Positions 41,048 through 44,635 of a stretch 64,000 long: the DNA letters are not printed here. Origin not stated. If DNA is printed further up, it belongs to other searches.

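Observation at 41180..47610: PLD-nuclease/SNF2-helicase fusion coupled to an Eco57I/PglX-type N6-adenine methyltransferase: restriction-modification-like defence module of unusual architecture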

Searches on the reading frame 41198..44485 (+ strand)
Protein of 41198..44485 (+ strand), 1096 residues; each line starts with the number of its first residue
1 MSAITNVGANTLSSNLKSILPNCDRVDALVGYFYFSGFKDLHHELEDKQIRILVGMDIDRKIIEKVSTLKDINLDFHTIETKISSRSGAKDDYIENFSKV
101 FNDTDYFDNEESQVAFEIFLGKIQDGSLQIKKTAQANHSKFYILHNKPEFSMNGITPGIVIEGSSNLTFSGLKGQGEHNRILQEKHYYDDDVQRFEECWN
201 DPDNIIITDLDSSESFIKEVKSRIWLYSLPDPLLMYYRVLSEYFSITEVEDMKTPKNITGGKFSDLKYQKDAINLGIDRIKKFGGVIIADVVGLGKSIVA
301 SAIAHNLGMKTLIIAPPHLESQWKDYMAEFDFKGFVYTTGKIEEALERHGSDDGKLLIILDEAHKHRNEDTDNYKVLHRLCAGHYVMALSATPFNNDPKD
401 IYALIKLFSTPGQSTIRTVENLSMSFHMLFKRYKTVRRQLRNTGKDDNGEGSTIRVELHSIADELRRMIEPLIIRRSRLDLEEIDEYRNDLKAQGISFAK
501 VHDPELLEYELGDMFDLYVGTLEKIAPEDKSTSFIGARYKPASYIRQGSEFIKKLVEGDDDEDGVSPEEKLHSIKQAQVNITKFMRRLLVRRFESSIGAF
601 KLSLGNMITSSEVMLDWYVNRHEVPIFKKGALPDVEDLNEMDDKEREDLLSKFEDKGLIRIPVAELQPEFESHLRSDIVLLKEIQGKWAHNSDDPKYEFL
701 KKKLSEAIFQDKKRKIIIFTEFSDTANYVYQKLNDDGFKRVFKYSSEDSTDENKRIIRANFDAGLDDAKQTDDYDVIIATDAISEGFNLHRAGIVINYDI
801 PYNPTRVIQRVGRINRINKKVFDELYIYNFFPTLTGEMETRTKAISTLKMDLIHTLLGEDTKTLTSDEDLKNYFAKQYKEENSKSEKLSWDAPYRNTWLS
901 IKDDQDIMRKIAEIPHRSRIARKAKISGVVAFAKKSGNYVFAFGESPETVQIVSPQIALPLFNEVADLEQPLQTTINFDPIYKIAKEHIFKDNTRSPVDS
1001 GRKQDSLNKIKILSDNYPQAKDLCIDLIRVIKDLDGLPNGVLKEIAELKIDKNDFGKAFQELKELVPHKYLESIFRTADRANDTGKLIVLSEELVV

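Call 9: search_protein_families(library=pfam, proteins=[window:41198-44485:+], max_evalue=0.01)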
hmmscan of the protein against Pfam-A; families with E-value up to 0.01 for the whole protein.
window:41198-44485:+ (1096 aa): 8 families
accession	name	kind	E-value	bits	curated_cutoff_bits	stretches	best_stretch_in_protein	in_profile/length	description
PF00271.37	Helicase_C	-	3.4e-17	63.1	23.5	1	703-818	5-110/110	Helicase conserved C-terminal domain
PF00176.29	SNF2-rel_dom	-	1.8e-11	44.1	24.9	1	358-482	129-226/290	SNF2-related domain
PF04851.21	ResIII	-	3e-07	30.9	22.5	0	338-394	106-163/164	Type III restriction enzyme, res subunit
PF13091.12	PLDc_2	-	1.2e-06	28.8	27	1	59-199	48-132/132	PLD-like domain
PF00270.35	DEAD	-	4.9e-05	23.6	26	1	333-399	96-165/167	DEAD/DEAH box helicase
PF00004.35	AAA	-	0.0013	19.6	21.2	1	293-370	8-73/131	ATPase family associated with various cellular activities (AAA)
PF22590.2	Cas3-like_C_2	-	0.0048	17.6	27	0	715-817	4-104/106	CRISPR-associated nuclease/helicase Cas3, C-terminal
PF13307.12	Helicase_C_2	-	0.0057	17.2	25.3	0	708-829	4-125/170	Helicase C-terminal domain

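Call 10: search_protein_families(library=padloc, proteins=[window:41198-44485:+], max_evalue=0.01)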
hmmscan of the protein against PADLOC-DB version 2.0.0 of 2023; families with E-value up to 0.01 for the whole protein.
window:41198-44485:+ (1096 aa): 39 families (the best 25 are shown)
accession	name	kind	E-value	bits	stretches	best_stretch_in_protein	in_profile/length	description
PDLC02621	DrmD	-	3e-33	113.2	2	575-843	389-651/1040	DrmD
PDLC02623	DrmD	-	6.3e-29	98.4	2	691-832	507-637/1040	DrmD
PDLC02500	BrxHI|BrxHII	-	4.3e-27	93.1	1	658-862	428-614/933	BrxHI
PDLC00659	HmaA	-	6.2e-27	91.8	1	634-822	430-615/1176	SNF2 helicase / DEAD-box helicase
PDLC01075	C3a139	-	2.1e-26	90.5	1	18-834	17-743/948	HKD+Snf2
PDLC02619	DrmD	-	9.5e-25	84.9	3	676-863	372-576/872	DrmD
PDLC02843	DpdE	-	4.1e-22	76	2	287-408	179-312/1091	DpdE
PDLC02707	PbeA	-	6.7e-21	72.5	2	19-340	26-331/672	PbeA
PDLC02504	BrxHI|BrxHII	-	8e-21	71.7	1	584-863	371-623/971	BrxHII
PDLC02572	DrmA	-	3.1e-19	66.4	1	580-825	391-629/1043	DrmA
PDLC02193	PLD_Helicase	-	1.5e-18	64.4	1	675-819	649-799/905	-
PDLC02620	DrmD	-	3.4e-18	63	1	579-857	360-613/1060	DrmD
PDLC02632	DrmD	-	1.5e-17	61.3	1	576-837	389-643/662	DrmD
PDLC02840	DpdE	-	5.3e-17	59.4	2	692-818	537-655/1091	DpdE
PDLC02633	DrmD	-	1.4e-15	54.4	1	712-832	525-642/839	DrmD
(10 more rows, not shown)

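Call 11: search_protein_families(library=ncbifam, proteins=[window:41198-44485:+], max_evalue=0.01)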
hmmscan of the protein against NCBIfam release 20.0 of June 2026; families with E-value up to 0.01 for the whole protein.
window:41198-44485:+ (1096 aa): 21 families
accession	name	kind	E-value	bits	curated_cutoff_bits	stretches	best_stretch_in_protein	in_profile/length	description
NF038317.1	DISARM_DrmD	equivalog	3.3e-40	138.3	610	2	576-881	374-672/1021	DISARM system SNF2-like helicase DrmD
NF042964.1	phospholipD_antiphage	equivalog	4.9e-31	107.9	1100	2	576-873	589-841/895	phospholipase D-like domain-containing anti-phage protein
NF041062.1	DpdE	equivalog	1.1e-28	99.8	500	2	674-817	505-639/1048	protein DpdE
NF038318.1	DISARM_DrmD_b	equivalog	5.6e-22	77.7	950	3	694-861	387-571/868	DISARM system SNF2-like helicase DrmD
NF010337.0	PRK13766.1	equivalog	1.5e-15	56.4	610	1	675-818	328-469/781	Hef nuclease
NF003426.0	PRK04914.1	equivalog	3.4e-10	38.8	576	1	686-820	473-594/959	RNA polymerase-associated protein RapA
NF008394.0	PRK11192.1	equivalog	8e-08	31.5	507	1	687-821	223-345/441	ATP-dependent RNA helicase SrmB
NF058637.1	helic_SCO1167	equivalog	7e-07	27.7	1200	1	681-870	751-925/932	SCO1167/SCO6262 family helicase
NF007882.0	PRK10590.1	equivalog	9.1e-07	28.2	743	1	702-818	234-340/456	ATP-dependent RNA helicase RhlE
NF041790.1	anti-phage_ZorD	equivalog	1.2e-06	26.8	1500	1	692-820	902-1027/1035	type I Zorya anti-phage system protein ZorD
NF002340.1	PRK01297.1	equivalog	1.5e-06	27.3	564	1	702-817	238-343/372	ATP-dependent RNA helicase RhlB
NF008642.0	PRK11634.1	equivalog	4.1e-06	25.5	989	1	772-829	294-351/628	DEAD/DEAH family ATP-dependent RNA helicase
NF003419.0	PRK04837.1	equivalog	1.5e-05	24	588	1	691-819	238-352/424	ATP-dependent RNA helicase RhlB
NF008744.0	PRK11776.1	equivalog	1.8e-05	23.5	524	1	704-820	233-339/460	ATP-dependent RNA helicase DbpA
NF053631.1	RNA_helic_CshA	equivalog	2.1e-05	23.6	646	1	771-821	285-335/434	degradosome RNA helicase CshA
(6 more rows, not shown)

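Call 20: find_homologous_proteins(query=window:41198-44485:+, max_evalue=1e-10)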
Query window:41198-44485:+ (1096 aa): 5034 proteins with E <= 1e-10 among 8000 candidates; the best 120 are listed.
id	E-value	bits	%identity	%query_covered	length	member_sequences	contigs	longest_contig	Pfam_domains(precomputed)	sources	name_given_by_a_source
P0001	0.0e+0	2441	100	99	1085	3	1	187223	PF00176.30,PF13091.13,PF00271.38,PF04851.22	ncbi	-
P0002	0.0e+0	2223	90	100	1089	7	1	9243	PF00176.30,PF13091.13,PF00271.38,PF04851.22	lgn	-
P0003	0.0e+0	2149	86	100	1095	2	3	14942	PF00270.36,PF00176.30,PF13091.13,PF00271.38,PF04851.22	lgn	-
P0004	0.0e+0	2133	85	100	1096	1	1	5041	PF00270.36,PF00176.30,PF13091.13,PF00271.38,PF04851.22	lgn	-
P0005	0.0e+0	2102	84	100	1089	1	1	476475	PF00176.30,PF13091.13,PF00271.38,PF04851.22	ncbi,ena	-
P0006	0.0e+0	2085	83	100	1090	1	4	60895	PF00176.30,PF13091.13,PF00271.38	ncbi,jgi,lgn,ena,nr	ncbi:MAG: Helicase domain protein [Candidatus Moranbacteria bacterium GW2011_GWF2_36_839]|nr:MAG: He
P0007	0.0e+0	2082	82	100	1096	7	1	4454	PF00270.36,PF00176.30,PF00271.38,PF04851.22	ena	-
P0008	0.0e+0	2071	82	100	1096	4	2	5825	PF00270.36,PF00176.30,PF00271.38,PF04851.22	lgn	-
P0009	0.0e+0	2065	82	100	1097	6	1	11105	PF00270.36,PF00176.30,PF00271.38,PF04851.22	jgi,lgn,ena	-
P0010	0.0e+0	2064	81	100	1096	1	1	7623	PF00176.30,PF00271.38,PF04851.22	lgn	-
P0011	0.0e+0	2058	81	100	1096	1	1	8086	PF00176.30,PF00271.38,PF04851.22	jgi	-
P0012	0.0e+0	2050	82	100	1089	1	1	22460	PF00176.30,PF13091.13,PF00271.38,PF04851.22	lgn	-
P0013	0.0e+0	2049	81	100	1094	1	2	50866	PF00270.36,PF00176.30,PF13091.13,PF00271.38,PF04851.22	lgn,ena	-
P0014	0.0e+0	2044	81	100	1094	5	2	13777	PF00270.36,PF00176.30,PF13091.13,PF00271.38,PF04851.22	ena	-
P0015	0.0e+0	2041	81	100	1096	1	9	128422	PF00176.30,PF00271.38,PF04851.22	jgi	jgi:superfamily II DNA or RNA helicase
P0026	0.0e+0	2024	81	100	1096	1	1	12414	PF00176.30,PF00271.38,PF04851.22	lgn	-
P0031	0.0e+0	2016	80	100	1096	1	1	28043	PF00270.36,PF00176.30,PF13091.13,PF00271.38,PF04851.22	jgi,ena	-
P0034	0.0e+0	2011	79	100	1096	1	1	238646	PF00176.30,PF13091.13,PF00271.38,PF04851.22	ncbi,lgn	-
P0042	0.0e+0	1997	80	100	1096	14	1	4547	PF00176.30,PF13091.13,PF00271.38,PF04851.22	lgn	-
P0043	0.0e+0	1997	79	100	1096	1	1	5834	PF00176.30,PF00271.38,PF04851.22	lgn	-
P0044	0.0e+0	1997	79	100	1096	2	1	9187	PF00176.30,PF00271.38,PF04851.22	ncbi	-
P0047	0.0e+0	1988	79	100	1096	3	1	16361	PF00176.30,PF13091.13,PF00271.38,PF04851.22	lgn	-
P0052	0.0e+0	1981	79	100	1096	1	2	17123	PF00176.30,PF13091.13,PF00271.38,PF04851.22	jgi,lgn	-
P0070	0.0e+0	1881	76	100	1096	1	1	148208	PF00270.36,PF00176.30,PF13091.13,PF00271.38,PF04851.22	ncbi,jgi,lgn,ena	ncbi:MAG: helicase-related protein [Candidatus Paceibacterota bacterium]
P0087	0.0e+0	1784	71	100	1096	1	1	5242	PF00176.30,PF00271.38,PF04851.22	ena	-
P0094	0.0e+0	1773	71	100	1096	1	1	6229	PF00176.30,PF00271.38,PF04851.22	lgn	-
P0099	0.0e+0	1765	71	99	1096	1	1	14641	PF00270.36,PF00176.30,PF13091.13,PF00271.38,PF04851.22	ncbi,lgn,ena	-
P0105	0.0e+0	1738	69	100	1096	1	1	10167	PF00176.30,PF13091.13,PF00271.38,PF04851.22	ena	-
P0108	0.0e+0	1734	69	100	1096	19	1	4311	PF00176.30,PF13091.13,PF00271.38,PF04851.22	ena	-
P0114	0.0e+0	1705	68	100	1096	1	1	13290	PF00176.30,PF13091.13,PF00271.38,PF04851.22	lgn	-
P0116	0.0e+0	1704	67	100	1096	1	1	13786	PF00270.36,PF00176.30,PF13091.13,PF00271.38,PF04851.22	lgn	-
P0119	0.0e+0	1688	67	100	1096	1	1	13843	PF00176.30,PF13091.13,PF00271.38,PF04851.22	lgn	-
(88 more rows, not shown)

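Call 27: find_encoding_contigs(protein=P0001, flank=10000, max_places=3)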
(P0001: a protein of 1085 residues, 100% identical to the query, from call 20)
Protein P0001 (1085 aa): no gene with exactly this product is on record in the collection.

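Call 28: find_encoding_contigs(protein=P0005, flank=10000, max_places=3)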
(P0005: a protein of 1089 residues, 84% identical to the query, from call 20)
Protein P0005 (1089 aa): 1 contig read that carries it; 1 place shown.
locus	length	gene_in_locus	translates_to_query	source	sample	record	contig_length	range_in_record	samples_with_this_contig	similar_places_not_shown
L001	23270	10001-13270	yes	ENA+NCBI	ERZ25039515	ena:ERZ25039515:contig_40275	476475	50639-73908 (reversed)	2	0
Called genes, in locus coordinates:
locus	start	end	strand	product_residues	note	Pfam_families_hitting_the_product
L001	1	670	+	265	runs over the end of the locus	PF01063:Aminotran_4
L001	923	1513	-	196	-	-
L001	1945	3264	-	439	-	PF00239:Resolvase, PF13408:Zn_ribbon_recom (faint), PF07508:Recombinase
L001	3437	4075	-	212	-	PF13248:Zn_ribbon_3 (weak)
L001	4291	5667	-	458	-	PF00239:Resolvase, PF07508:Recombinase, PF13408:Zn_ribbon_recom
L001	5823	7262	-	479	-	PF17289:Terminase_6C (weak)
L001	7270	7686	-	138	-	PF13022:HTH_Tnp_1_2 (faint)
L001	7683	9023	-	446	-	PF02195:ParB_N, PF01555:N6_N4_Mtase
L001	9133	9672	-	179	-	-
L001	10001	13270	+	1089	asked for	PF13091:PLDc_2, PF04851:ResIII (faint), PF00176:SNF2-rel_dom, PF00271:Helicase_C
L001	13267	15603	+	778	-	PF02384:N6_Mtase (faint), PF20473:MmeI_Mtase (weak), PF01170:UPF0020 (faint), PF07669:Eco57I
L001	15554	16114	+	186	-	-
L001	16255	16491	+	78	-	-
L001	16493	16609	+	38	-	-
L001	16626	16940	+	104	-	-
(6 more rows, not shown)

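Call 30: find_related_loci(query=window:41198-44485:+, collection=genome_contigs, flank=10000)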
Query window:41198-44485:+ (1096 aa) in genome_contigs; peptide patterns used: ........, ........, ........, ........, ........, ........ (x = any residue, [..] = any of these).
60 stretches matched a pattern; 38 encode a relative of the query (tblastn E <= 1e-3); 35 distinct loci.
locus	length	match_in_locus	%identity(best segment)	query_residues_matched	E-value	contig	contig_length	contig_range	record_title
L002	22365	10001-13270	83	1-1096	0e+0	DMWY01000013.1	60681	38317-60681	MAG TPA_asm: Candidatus Moraniibacteriota bacterium isolate UBA12116 contig_503, whole genome shotgun sequence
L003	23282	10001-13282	81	2-1096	0e+0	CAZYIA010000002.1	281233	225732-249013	MAG TPA_asm: uncultured Candidatus Saccharibacteria bacterium isolate SRP263991_co5_231 genome assembly, contig: NODE_42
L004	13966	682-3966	80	1-1096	0e+0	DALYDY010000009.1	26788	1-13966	MAG TPA_asm: Candidatus Paceibacterota bacterium isolate CTOTU14240 NODE_376_length_26788_cov_6.513111, whole genome sho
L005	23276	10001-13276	80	3-1095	0e+0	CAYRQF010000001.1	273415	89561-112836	MAG TPA_asm: uncultured Candidatus Saccharibacteria bacterium isolate SRP286056_co2_43 genome assembly, contig: NODE_24_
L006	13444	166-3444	79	3-1096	0e+0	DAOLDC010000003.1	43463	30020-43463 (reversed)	MAG TPA_asm: Candidatus Paceibacterota bacterium isolate AMR_MDS_0144 NODE_187_length_43463_cov_8.320632, whole genome s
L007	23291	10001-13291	80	1-1096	0e+0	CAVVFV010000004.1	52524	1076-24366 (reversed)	MAG: Candidatus Falkowbacteria bacterium isolate MFD01188.bin.1.43 genome assembly, contig: contig_28732, whole genome s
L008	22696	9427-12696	78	1-1096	0e+0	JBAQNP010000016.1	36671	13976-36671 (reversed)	MAG: Candidatus Moraniibacteriota bacterium isolate MFD12002_ilm_asm_bin49 k127_60933, whole genome shotgun sequence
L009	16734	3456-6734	78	2-1095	0e+0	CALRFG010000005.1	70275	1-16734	MAG: Candidatus Nomurabacteria bacterium isolate ZE-17mar17-71 genome assembly, contig: ZE-13mar17-C171, whole genome sh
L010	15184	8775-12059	76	1-1096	0e+0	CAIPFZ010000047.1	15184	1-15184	uncultured bacterium isolate Loclat_bin-19408 genome assembly, contig: bin-19408:47/77, whole genome shotgun sequence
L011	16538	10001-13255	76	3-1094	0e+0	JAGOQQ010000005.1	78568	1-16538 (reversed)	MAG: Candidatus Paceibacterota bacterium isolate Gw_Bodden_bin_112 Gw_Bodden_371_length_78568_cov_17.224653, whole genom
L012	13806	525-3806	74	1-1096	0e+0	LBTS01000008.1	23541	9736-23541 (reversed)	MAG: Candidatus Moranbacteria bacterium GW2011_GWC2_37_8 US63_C0008, whole genome shotgun sequence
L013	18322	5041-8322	80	2-1096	0e+0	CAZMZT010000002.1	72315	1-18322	MAG TPA_asm: uncultured Candidatus Saccharibacteria bacterium isolate SRP286056_co1_104 genome assembly, contig: NODE_30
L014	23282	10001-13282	81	2-1096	0e+0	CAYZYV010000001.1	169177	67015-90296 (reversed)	MAG TPA_asm: uncultured Candidatus Saccharibacteria bacterium isolate SRP220891_co1_472 genome assembly, contig: NODE_87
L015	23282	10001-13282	76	2-1096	0e+0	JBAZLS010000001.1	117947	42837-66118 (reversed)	MAG: Candidatus Paceibacterota bacterium isolate SO_2017_LW4_20 scaffold_496_c1_LW137-91_2017, whole genome shotgun sequ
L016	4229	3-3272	72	1-1096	0e+0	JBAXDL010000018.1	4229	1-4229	MAG: bacterium isolate ELA218 MAG218_18, whole genome shotgun sequence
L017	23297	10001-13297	71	1-1096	0e+0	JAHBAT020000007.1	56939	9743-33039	MAG: Candidatus Moraniibacteriota bacterium isolate AQU-10 c_000000073831, whole genome shotgun sequence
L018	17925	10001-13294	71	1-1096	0e+0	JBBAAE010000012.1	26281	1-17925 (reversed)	MAG: Candidatus Paceibacterota bacterium isolate SO_2017_GW3_33 scaffold_1096_c1_OW296A_2017, whole genome shotgun seque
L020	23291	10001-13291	70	1-1096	0e+0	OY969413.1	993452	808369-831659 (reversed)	MAG: Candidatus Kaiserbacteria bacterium isolate MFD01223.bin.1.23 genome assembly, chromosome: 1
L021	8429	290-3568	71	1-1096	0e+0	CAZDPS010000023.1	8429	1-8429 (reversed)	MAG TPA_asm: uncultured Candidatus Saccharibacteria bacterium isolate SRP300315_co1_23 genome assembly, contig: NODE_351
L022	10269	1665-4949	79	1-1096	0e+0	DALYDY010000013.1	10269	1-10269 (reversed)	MAG TPA_asm: Candidatus Paceibacterota bacterium isolate CTOTU14240 NODE_1620_length_10269_cov_6.755140, whole genome sh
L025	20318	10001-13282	80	2-1096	0e+0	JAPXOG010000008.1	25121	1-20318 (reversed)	MAG: Candidatus Paceibacterota bacterium isolate binned_ad_7.144 NODE_1606_length_25121_cov_1.408698, whole genome shotg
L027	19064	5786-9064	81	3-1096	0e+0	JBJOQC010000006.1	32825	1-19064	MAG: Candidatus Parcubacteria bacterium isolate whiteclaycreek2_2019_sw_WHONDRS-S19S_0038_B_bin.23 scaffold_118067, whol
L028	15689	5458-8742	80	1-1096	0e+0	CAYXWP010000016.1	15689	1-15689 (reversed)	MAG TPA_asm: uncultured Candidatus Saccharibacteria bacterium isolate SRP062349_co2_4 genome assembly, contig: NODE_2027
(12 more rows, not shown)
